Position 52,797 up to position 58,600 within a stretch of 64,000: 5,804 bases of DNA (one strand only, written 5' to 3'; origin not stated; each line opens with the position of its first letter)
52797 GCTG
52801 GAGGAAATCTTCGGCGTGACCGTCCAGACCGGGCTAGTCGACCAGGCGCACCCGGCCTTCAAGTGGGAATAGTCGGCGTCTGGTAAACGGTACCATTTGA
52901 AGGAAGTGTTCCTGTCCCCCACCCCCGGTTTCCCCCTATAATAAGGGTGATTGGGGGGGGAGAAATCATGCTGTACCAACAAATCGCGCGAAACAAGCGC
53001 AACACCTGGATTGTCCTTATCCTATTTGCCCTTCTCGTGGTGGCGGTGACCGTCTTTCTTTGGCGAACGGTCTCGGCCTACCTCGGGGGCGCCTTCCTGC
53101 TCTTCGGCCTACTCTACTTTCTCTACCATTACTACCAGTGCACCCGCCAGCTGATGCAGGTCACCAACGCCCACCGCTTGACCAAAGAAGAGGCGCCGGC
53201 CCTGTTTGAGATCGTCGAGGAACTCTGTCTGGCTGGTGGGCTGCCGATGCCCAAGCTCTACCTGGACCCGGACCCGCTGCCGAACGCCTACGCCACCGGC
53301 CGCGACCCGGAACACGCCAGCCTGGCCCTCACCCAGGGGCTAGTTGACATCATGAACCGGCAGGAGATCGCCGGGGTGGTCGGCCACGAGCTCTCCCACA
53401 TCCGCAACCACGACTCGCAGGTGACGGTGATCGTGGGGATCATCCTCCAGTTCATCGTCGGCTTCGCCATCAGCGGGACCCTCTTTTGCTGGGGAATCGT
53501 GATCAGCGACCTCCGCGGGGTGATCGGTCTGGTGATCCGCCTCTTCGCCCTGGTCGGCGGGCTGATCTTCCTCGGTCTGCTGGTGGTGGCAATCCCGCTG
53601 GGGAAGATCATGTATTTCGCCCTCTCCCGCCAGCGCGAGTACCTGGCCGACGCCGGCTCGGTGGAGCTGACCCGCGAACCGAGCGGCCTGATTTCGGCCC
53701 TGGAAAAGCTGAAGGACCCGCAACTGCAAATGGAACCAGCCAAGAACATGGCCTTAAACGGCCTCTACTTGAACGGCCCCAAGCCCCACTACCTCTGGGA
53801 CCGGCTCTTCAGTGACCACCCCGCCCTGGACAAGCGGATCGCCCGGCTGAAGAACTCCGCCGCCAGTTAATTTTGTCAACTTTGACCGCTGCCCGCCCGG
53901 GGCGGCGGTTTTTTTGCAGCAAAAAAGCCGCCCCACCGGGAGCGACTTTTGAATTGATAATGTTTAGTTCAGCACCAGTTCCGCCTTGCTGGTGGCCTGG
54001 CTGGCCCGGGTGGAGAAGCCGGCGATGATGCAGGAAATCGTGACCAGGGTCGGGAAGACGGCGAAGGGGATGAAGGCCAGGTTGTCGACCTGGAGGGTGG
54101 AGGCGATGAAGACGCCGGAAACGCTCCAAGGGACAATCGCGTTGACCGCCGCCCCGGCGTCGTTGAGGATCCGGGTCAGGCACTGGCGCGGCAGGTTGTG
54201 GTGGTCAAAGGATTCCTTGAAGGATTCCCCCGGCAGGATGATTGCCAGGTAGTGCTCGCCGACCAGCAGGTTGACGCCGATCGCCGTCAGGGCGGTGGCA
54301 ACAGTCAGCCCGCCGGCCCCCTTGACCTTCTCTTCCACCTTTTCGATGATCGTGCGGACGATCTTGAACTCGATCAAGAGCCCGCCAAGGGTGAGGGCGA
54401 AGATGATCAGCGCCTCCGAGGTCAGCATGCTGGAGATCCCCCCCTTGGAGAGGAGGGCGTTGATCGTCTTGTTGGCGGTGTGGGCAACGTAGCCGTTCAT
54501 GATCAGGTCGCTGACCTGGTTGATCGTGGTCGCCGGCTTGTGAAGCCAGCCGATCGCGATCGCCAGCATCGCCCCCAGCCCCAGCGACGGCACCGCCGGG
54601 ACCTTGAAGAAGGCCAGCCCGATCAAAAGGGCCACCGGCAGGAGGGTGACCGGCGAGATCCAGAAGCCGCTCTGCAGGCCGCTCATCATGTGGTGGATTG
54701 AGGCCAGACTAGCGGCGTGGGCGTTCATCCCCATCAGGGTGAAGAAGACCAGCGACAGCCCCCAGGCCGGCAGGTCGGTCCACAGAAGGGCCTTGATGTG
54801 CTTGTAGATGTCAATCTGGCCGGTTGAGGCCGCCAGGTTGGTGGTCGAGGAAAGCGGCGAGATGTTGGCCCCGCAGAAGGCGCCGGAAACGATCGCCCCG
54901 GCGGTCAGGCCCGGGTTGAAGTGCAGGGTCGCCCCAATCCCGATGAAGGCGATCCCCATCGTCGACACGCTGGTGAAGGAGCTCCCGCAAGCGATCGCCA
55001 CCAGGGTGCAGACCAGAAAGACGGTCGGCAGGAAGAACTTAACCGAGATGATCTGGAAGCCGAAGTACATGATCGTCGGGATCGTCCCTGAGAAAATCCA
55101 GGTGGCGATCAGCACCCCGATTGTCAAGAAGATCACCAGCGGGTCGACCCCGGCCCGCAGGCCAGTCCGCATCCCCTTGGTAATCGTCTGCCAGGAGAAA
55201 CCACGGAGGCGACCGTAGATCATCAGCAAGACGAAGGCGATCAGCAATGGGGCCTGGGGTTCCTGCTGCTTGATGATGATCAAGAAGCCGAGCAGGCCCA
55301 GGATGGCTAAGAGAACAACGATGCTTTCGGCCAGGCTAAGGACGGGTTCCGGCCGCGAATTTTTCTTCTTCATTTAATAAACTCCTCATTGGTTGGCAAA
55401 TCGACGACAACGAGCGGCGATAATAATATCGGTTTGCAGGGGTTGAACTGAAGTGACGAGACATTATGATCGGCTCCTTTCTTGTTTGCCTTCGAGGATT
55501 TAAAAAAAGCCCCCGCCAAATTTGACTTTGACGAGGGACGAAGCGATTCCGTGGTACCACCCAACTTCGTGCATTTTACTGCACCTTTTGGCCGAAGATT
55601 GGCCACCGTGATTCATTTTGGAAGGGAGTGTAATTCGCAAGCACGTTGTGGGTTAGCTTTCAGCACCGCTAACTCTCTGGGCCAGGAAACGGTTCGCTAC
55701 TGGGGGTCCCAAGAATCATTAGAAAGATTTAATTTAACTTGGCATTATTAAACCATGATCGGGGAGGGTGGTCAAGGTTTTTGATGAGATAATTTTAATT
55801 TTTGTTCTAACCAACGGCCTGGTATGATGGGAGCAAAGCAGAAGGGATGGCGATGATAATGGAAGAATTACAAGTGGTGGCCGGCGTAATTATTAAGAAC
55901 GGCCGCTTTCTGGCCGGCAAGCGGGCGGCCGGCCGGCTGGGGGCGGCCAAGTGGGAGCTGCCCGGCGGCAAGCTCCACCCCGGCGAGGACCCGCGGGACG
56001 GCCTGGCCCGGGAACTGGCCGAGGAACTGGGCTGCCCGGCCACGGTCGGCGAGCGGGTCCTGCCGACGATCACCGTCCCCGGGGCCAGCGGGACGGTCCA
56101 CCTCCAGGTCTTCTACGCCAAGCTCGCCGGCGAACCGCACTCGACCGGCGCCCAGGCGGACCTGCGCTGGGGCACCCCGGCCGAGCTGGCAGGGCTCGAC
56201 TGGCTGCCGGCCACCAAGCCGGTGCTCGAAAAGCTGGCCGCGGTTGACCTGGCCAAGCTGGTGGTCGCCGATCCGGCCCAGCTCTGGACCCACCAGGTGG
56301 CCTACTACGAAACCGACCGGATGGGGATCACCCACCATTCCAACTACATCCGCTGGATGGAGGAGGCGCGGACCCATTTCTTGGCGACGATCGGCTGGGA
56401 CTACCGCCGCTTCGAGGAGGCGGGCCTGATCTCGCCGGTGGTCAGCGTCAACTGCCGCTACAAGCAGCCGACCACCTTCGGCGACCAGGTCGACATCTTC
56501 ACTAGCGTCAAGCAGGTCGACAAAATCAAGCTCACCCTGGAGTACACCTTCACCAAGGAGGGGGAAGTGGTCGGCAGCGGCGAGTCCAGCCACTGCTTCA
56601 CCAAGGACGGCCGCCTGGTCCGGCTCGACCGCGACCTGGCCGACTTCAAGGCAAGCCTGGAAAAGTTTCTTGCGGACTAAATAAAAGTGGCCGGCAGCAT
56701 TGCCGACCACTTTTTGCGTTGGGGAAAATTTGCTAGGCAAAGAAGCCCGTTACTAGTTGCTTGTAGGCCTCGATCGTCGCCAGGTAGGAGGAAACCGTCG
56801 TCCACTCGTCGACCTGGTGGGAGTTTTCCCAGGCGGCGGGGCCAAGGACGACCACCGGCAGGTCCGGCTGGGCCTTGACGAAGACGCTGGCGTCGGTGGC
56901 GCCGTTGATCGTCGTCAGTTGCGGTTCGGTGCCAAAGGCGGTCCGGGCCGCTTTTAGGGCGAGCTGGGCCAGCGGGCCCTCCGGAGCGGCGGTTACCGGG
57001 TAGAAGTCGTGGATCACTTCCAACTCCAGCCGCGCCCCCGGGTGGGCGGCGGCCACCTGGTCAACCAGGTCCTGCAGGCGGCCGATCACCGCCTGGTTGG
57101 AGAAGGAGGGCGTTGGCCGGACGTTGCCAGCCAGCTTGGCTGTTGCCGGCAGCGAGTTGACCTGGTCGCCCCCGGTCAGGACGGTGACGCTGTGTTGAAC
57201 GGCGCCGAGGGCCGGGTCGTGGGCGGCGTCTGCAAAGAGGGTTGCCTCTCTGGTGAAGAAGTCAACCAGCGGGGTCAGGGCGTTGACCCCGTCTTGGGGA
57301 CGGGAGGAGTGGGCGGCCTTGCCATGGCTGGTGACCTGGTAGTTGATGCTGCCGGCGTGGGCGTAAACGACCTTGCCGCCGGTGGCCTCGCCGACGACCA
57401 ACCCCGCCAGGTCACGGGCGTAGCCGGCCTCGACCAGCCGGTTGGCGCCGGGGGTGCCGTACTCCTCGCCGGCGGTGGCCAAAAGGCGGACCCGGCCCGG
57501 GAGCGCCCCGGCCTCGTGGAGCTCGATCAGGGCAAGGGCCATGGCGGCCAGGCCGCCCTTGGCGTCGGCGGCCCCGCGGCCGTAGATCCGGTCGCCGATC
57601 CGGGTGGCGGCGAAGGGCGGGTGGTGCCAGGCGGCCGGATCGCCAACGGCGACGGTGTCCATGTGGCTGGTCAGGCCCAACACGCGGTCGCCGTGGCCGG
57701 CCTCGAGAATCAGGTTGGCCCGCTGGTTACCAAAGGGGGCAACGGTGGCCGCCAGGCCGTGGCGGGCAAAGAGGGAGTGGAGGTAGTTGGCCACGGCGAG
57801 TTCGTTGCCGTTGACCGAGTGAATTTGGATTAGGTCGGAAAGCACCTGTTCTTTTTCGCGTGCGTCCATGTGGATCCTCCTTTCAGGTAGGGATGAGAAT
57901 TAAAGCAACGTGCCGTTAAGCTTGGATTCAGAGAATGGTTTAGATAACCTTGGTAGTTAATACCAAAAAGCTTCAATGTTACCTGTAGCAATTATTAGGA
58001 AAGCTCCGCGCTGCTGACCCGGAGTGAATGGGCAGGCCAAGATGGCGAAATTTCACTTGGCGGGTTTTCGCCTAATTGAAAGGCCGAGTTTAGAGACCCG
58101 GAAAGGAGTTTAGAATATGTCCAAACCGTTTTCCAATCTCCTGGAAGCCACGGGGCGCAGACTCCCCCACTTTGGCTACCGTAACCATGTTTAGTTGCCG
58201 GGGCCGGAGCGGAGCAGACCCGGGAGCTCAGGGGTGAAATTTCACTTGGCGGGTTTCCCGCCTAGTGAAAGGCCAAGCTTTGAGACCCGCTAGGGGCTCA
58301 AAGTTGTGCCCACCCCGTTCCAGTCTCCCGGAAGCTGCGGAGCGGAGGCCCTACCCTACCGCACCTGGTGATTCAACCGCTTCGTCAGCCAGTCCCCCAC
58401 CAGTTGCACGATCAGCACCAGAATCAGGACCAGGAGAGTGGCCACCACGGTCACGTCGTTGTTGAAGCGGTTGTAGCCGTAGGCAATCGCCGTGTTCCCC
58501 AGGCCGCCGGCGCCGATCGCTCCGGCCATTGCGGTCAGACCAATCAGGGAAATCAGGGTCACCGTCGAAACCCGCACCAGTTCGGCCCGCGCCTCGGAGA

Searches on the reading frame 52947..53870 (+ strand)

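Call 78: search_protein_families(library=pfam, proteins=[window:52947-53870:+], max_evalue=0.00001)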
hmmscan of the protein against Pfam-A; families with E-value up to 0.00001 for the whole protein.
window:52947-53870:+ (307 aa): 1 family
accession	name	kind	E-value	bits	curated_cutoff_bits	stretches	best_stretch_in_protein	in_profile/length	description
PF01435.24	Peptidase_M48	-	2.1e-27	96.6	20.3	1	83-303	4-184/186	Peptidase family M48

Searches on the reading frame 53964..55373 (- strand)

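Call 78: search_protein_families(library=pfam, proteins=[window:53964-55373:-], max_evalue=0.00001)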
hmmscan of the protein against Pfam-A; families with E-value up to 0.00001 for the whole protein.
window:53964-55373:- (469 aa): 1 family
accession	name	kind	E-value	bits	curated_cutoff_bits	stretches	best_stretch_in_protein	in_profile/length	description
PF03553.21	Na_H_antiporter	-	6.6e-46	157.4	23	1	170-453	7-300/303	Na+/H+ antiporter family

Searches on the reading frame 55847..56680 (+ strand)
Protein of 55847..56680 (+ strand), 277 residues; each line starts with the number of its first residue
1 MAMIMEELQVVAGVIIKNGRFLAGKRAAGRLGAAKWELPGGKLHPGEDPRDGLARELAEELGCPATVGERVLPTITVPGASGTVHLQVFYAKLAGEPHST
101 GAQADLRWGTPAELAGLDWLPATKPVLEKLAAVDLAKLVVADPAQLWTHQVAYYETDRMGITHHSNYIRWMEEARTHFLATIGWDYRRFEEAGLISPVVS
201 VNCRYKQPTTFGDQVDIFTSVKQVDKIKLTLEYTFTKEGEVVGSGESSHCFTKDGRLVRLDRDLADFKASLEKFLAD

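Call 78: search_protein_families(library=pfam, proteins=[window:55847-56680:+], max_evalue=0.00001)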
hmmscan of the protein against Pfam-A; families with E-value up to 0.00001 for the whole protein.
window:55847-56680:+ (277 aa): 4 families
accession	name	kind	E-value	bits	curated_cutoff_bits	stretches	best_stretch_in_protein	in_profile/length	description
PF13279.12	4HBT_2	-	2.4e-18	67.2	25.5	1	154-261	4-115/122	Thioesterase-like superfamily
PF00293.34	NUDIX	-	3.9e-15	56.5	21.1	1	9-125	3-118/134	NUDIX domain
PF03061.28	4HBT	-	5.3e-11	43.1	20.6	1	159-242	1-77/79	Thioesterase superfamily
PF14815.12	NUDIX_4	-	7.3e-10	39.1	35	1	12-128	2-112/113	NUDIX domain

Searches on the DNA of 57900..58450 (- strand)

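Call 35: search_dna_similar(query=window:58195-58360:-, collection=plasmids, mode=distant, max_evalue=0.01, max_rows=30)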
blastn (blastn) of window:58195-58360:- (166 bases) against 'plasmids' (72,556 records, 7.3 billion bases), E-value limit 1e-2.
Records with a match: 2; places in all: 2; records where one place covers at least 80% of the query: 0.
Best place of each record, by identity: 60-80% 2.
By first word of the organism name: Levilactobacillus 1; Lactiplantibacillus 1.
By predicted mobility (MOB-suite, as given by PLSDB): mobilizable 2.
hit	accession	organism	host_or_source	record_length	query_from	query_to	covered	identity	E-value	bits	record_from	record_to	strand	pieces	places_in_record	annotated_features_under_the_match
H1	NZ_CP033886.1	Levilactobacillus brevis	single cell,kimchi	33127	39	133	57%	76.5%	3e-9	69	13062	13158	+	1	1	none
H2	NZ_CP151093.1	Lactiplantibacillus plantarum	whole organism,Elymus nutan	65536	39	133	57%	76.5%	3e-9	69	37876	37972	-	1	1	none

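Call 36: get_annotated_region(hit=H1, flank=6000)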
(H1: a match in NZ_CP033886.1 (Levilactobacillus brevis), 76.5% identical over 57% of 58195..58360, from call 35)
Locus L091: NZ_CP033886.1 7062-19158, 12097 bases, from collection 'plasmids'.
description: Levilactobacillus brevis strain LMT1-73 plasmid p1, complete sequence
organism: Levilactobacillus brevis (NCBI taxid 1580)
taxonomy: Bacteria; Bacillota; Bacilli; Lactobacillales; Lactobacillaceae; Levilactobacillus; Levilactobacillus brevis
host: -; source: single cell,kimchi; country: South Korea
typing (MOB-suite, as given by PLSDB): mobilizable; relaxase MOBQ
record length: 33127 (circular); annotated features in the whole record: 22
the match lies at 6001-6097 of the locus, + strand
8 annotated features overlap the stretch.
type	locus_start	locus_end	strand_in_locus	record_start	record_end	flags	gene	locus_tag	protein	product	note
CDS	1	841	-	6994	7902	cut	-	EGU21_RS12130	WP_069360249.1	magnesium transporter CorA family protein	GO:0030001 - metal ion transport [Evidence IEA]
CDS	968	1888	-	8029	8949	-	-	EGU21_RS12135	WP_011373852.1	IS30-like element ISLsa1 family transposase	GO:0006313 - DNA transposition [Evidence IEA]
CDS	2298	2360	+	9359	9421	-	-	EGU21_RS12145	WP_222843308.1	putative holin-like toxin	-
CDS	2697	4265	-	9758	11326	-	-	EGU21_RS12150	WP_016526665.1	ClC family H(+)/Cl(-) exchange transporter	GO:0006821 - chloride transport [Evidence IEA]; GO:0055085 - transmembrane transport [Evidence IEA]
CDS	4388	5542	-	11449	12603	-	-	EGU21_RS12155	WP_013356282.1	cation:proton antiporter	GO:0006812 - monoatomic cation transport [Evidence IEA]; GO:1902600 - proton transmembrane transport [Evidence IEA]; ...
CDS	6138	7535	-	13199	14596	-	-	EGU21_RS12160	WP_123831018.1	ISLre2-like element ISLca4 family transposase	GO:0006313 - DNA transposition [Evidence IEA]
CDS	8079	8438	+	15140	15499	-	-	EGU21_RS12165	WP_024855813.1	hypothetical protein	-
CDS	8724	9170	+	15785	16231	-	-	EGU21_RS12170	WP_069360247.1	universal stress protein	-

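Call 66: search_rna_families(source=window, start=57900, end=58450, threshold=evalue, max_evalue=10)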
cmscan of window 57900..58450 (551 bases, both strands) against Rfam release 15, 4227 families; matches with E-value up to 10: 6.
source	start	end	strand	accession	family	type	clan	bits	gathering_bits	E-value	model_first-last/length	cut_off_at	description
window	58314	58380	-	RF03587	mir-1202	Gene; miRNA;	-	16.5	80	2.3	1-80/80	no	mir-1202 microRNA precursor family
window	58240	58270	+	RF00063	SscA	Gene;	-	16.5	60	5.4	14-49/96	no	SscA RNA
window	58000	58063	+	RF01866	ceN33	Gene; snRNA; snoRNA; CD-box;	-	14.3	75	3.7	1-118/118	no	C. elegans snoRNA ceN33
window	58390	58446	+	RF01973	H19_2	Gene; lncRNA;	-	12.6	50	1.3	1-69/69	no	H19 conserved region 2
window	58070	58133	+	RF01394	isrK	Gene; sRNA;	-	12.4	50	4.2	1-77/77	no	isrK Hfq binding RNA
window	58410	58424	-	RF01119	sR32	Gene; snRNA; snoRNA; CD-box;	-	11.7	40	1.4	43-57/57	no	Small nucleolar RNA sR32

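Call 67: search_dna_similar(query=L091:5400-6137:+, collection=plasmids, mode=near, max_rows=40)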
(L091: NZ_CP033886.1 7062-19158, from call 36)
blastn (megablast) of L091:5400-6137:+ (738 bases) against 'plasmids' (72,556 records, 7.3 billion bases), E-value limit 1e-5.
Records with a match: 104; places in all: 112; records where one place covers at least 80% of the query: 1.
Best place of each record, by identity: >=99% 83; 95-99% 16; 90-95% 5.
By first word of the organism name: Lactiplantibacillus 77; Levilactobacillus 10; Pediococcus 9; Lacticaseibacillus 3; Lactobacillus 3; Companilactobacillus 2.
By predicted mobility (MOB-suite, as given by PLSDB): mobilizable 96; non-mobilizable 5; conjugative 3.
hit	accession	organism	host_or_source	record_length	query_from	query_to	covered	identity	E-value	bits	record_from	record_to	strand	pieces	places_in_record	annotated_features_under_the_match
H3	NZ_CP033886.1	Levilactobacillus brevis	single cell,kimchi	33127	1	738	100%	100.0%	0e+0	1363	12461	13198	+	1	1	cation:proton antiporter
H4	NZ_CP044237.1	Lacticaseibacillus paracasei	Pickle,fermented vegetable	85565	1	514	70%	100.0%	0e+0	950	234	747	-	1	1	cation:proton antiporter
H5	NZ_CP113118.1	Levilactobacillus brevis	Single cell,fermented food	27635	1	514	70%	100.0%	0e+0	950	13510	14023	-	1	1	cation:proton antiporter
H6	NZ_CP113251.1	Levilactobacillus brevis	pure culture,Chinese sauerkraut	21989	1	514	70%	100.0%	0e+0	950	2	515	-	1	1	cation:proton antiporter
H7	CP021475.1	Pediococcus pentosaceus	cell culture,food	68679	1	514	70%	99.8%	0e+0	944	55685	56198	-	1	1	Na(+)/H(+) antiporter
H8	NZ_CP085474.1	Pediococcus pentosaceus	kimchi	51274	1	514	70%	99.6%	0e+0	939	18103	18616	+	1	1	cation:proton antiporter | hypothetical protein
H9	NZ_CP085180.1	Pediococcus pentosaceus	kimchi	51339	1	514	70%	99.6%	0e+0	939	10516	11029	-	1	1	cation:proton antiporter | hypothetical protein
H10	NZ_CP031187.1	Levilactobacillus brevis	-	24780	1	514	70%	99.4%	0e+0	933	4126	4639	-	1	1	cation:proton antiporter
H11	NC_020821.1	Levilactobacillus brevis KB290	-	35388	1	514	70%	99.4%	0e+0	933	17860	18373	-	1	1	cation:proton antiporter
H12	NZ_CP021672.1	Levilactobacillus brevis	cell culture,food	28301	1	514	70%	99.4%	0e+0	933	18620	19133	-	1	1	cation:proton antiporter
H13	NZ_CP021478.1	Levilactobacillus brevis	cell culture,food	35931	1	514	70%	99.4%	0e+0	933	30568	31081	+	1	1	cation:proton antiporter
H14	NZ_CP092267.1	Levilactobacillus brevis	Fermented vegetables,Yeshanjun pickle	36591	1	514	70%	99.4%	0e+0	933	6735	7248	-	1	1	cation:proton antiporter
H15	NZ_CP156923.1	Levilactobacillus brevis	feces,Tenebrio Molitor feces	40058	1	514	70%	99.4%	0e+0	933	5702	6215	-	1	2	cation:proton antiporter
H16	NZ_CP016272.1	Lactiplantibacillus plantarum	-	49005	1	499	68%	99.6%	0e+0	911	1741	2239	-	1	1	cation:proton antiporter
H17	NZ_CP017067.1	Lactiplantibacillus plantarum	Homo sapiens,cell culture,Commercial ...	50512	1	499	68%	99.6%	0e+0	911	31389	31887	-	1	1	cation:proton antiporter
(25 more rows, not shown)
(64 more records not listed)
